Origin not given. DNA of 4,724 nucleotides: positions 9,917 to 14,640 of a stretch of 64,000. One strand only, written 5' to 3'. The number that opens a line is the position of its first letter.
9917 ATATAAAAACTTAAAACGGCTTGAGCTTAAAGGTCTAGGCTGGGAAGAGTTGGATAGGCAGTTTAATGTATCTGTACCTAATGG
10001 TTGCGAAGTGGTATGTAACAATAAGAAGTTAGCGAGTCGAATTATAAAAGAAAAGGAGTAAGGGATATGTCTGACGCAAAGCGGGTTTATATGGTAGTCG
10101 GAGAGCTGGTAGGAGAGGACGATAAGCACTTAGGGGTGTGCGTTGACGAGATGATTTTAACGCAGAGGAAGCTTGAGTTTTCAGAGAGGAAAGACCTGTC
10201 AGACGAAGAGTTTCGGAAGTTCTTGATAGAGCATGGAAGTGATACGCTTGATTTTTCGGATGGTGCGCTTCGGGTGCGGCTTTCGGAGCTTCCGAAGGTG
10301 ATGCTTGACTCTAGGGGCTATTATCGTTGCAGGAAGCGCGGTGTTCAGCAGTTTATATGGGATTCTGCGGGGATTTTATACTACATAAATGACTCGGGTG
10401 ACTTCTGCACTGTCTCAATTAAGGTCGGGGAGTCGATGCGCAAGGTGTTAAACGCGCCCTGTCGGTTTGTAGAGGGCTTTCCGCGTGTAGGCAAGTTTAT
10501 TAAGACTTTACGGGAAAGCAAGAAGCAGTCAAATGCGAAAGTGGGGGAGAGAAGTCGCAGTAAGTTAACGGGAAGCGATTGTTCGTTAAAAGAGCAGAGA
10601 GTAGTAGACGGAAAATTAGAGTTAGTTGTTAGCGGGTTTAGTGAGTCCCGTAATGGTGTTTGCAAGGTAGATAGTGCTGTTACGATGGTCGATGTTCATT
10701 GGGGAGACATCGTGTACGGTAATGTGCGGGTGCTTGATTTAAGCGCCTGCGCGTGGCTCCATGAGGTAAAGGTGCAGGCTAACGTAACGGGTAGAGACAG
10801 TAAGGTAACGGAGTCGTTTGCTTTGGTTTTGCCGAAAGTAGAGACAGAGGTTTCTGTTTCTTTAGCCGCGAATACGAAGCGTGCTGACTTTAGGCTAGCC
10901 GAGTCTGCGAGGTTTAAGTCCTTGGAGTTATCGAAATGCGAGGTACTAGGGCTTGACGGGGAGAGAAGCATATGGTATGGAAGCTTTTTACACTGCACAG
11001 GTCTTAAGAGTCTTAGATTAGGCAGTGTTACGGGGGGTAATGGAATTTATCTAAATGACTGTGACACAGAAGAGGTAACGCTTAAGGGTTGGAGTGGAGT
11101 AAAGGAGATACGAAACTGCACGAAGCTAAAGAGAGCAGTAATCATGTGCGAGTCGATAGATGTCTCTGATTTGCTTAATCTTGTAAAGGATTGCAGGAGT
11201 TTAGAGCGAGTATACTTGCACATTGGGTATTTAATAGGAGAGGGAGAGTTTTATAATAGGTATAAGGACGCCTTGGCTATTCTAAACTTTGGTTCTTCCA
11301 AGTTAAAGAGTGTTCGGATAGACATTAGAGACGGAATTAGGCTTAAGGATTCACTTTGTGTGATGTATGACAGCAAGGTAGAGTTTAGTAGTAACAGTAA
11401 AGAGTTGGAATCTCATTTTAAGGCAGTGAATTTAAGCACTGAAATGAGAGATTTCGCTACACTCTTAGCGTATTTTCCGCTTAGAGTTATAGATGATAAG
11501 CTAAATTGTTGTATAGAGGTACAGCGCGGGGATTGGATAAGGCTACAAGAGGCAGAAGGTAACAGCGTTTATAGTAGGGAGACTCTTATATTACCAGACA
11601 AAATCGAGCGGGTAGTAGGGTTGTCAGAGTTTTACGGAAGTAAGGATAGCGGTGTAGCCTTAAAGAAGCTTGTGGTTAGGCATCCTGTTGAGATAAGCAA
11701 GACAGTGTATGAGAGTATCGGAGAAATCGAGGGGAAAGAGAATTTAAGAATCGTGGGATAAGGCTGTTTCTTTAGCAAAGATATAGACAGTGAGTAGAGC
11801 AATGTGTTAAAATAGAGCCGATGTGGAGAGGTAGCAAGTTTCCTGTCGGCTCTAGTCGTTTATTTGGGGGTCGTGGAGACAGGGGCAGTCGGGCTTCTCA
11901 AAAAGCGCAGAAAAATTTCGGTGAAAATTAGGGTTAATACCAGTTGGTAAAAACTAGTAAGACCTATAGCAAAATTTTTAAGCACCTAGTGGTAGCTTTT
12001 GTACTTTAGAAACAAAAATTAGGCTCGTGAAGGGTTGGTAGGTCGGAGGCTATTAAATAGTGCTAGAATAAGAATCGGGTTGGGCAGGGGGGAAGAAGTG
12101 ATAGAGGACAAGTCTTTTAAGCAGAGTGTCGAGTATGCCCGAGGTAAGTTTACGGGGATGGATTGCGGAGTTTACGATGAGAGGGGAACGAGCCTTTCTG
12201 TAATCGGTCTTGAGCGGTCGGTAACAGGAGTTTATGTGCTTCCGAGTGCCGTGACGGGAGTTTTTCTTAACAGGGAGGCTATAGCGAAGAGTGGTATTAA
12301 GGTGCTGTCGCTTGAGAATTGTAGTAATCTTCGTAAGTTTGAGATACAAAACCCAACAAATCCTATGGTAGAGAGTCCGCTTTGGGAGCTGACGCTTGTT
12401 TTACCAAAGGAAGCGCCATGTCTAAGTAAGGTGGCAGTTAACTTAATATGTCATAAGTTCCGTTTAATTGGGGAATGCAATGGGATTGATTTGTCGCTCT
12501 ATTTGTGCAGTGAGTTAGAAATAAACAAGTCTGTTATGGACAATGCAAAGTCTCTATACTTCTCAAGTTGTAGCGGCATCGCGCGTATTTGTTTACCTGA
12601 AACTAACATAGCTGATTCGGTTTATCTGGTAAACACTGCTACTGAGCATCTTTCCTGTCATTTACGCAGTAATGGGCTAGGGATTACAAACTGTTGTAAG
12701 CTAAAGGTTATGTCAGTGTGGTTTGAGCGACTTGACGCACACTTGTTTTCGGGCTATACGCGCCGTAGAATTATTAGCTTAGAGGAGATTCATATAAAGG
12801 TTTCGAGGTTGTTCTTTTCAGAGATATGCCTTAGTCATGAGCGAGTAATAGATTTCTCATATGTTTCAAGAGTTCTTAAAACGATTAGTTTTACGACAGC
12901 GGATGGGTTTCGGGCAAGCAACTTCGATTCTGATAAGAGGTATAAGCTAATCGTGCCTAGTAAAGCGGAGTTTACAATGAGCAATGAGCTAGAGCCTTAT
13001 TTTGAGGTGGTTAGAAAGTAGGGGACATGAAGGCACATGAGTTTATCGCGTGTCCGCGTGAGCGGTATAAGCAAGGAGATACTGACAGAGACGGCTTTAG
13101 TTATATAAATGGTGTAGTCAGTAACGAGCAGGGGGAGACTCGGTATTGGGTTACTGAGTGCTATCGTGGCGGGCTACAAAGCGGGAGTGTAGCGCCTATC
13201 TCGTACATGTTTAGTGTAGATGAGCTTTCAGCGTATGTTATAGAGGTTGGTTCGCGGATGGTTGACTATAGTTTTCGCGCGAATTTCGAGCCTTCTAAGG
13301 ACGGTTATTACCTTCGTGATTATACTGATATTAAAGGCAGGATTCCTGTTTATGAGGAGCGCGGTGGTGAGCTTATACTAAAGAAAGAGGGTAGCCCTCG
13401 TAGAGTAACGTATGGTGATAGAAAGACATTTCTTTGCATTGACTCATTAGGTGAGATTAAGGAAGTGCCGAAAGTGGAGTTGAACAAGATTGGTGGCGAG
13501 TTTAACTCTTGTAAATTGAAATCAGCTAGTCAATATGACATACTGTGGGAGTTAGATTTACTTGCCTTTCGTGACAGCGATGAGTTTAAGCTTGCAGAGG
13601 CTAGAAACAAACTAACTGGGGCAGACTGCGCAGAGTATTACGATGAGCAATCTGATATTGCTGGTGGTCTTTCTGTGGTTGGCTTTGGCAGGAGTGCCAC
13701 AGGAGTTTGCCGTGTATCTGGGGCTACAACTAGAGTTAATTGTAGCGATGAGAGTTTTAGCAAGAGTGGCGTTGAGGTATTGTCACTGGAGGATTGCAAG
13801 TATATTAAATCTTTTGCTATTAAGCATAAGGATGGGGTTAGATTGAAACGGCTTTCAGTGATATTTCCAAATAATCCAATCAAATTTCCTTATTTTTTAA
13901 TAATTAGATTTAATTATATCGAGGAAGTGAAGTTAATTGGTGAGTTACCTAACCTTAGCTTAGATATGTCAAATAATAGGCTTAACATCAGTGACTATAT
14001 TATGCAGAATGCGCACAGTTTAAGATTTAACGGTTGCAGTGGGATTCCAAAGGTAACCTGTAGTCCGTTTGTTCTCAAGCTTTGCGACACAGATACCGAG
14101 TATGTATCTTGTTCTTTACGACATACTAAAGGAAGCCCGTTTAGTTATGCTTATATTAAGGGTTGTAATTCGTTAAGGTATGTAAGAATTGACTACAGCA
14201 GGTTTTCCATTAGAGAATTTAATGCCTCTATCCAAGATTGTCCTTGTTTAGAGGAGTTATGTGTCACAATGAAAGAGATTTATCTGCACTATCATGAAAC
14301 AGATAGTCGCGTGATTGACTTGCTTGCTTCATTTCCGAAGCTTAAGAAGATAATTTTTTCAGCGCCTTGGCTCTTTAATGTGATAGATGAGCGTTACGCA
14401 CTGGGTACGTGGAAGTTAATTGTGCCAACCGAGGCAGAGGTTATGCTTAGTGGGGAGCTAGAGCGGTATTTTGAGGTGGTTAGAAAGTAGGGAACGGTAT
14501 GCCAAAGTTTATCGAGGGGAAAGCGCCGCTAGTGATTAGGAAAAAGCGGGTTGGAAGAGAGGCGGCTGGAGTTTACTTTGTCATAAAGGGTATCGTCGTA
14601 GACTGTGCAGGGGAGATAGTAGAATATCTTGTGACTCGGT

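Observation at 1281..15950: A 15-kb tandem array of at least 11 strongly diverged paralogs with a common three-part architecture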

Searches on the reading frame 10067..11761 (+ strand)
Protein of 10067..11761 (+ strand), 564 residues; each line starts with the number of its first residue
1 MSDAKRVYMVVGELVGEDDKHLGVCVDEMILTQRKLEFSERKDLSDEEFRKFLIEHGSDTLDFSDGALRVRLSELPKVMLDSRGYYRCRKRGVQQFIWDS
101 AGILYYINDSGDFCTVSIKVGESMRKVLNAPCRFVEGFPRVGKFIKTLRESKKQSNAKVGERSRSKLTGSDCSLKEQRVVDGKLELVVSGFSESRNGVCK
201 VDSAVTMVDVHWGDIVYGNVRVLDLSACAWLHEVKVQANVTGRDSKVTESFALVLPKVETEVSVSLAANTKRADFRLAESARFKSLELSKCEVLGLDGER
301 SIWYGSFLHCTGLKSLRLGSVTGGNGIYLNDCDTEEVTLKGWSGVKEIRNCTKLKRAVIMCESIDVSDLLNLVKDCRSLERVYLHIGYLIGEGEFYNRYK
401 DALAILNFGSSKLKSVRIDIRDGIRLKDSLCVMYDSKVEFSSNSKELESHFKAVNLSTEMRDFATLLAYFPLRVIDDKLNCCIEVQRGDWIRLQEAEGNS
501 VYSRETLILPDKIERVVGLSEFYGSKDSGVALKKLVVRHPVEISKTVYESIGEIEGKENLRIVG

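Call 5: search_protein_families(library=pfam, proteins=[window:10067-11761:+], max_evalue=1)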
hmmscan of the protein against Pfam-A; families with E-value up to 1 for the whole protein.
window:10067-11761:+ (564 aa): 0 families

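Call 6: search_protein_families(library=phrogs, proteins=[window:10067-11761:+], max_evalue=0.1)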
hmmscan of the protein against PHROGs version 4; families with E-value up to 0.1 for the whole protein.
window:10067-11761:+ (564 aa): 2 families
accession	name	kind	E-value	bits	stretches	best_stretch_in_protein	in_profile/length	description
phrog_8997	-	unknown function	0.025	16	1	47-114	45-106/121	-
phrog_18244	-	unknown function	0.042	15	0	385-422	7-43/71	-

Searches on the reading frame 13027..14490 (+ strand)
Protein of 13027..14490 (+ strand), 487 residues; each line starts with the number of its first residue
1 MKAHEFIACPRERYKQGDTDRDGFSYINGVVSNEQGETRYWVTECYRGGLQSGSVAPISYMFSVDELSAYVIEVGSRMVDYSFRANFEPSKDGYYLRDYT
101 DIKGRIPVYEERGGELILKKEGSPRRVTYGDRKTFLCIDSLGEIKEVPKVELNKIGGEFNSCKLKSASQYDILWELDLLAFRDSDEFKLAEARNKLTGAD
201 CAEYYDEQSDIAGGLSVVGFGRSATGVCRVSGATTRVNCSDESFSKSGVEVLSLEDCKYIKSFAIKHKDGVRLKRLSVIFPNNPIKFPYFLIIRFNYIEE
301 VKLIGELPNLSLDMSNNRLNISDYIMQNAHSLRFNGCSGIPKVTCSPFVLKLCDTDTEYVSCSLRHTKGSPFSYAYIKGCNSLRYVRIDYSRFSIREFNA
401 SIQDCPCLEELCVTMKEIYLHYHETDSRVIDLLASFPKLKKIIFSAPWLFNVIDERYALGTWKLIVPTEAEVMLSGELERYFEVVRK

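Call 5: search_protein_families(library=pfam, proteins=[window:13027-14490:+], max_evalue=1)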
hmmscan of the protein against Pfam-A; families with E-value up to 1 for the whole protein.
window:13027-14490:+ (487 aa): 1 family
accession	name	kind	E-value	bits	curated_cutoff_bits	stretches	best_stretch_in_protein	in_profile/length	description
PF12799.13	LRR_4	-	0.16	12.7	27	0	291-323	6-41/44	Leucine Rich repeats (2 copies)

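Call 6: search_protein_families(library=phrogs, proteins=[window:13027-14490:+], max_evalue=0.1)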
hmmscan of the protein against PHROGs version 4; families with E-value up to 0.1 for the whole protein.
window:13027-14490:+ (487 aa): 0 families

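Call 79: search_dna_similar(query=window:13027-14490:+, collection=phages, mode=protein, max_evalue=0.001, max_rows=10)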
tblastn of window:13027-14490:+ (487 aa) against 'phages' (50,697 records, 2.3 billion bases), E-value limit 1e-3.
No match.

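Call 80: search_dna_similar(query=window:13027-14490:+, collection=plasmids, mode=protein, max_evalue=0.001, max_rows=10)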
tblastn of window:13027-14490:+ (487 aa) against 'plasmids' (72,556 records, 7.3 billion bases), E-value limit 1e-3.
No match.
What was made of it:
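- Tried and rejected: tblastn of M9 against GenBank phages and PLSDB plasmids found no match (calls 79, 80).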
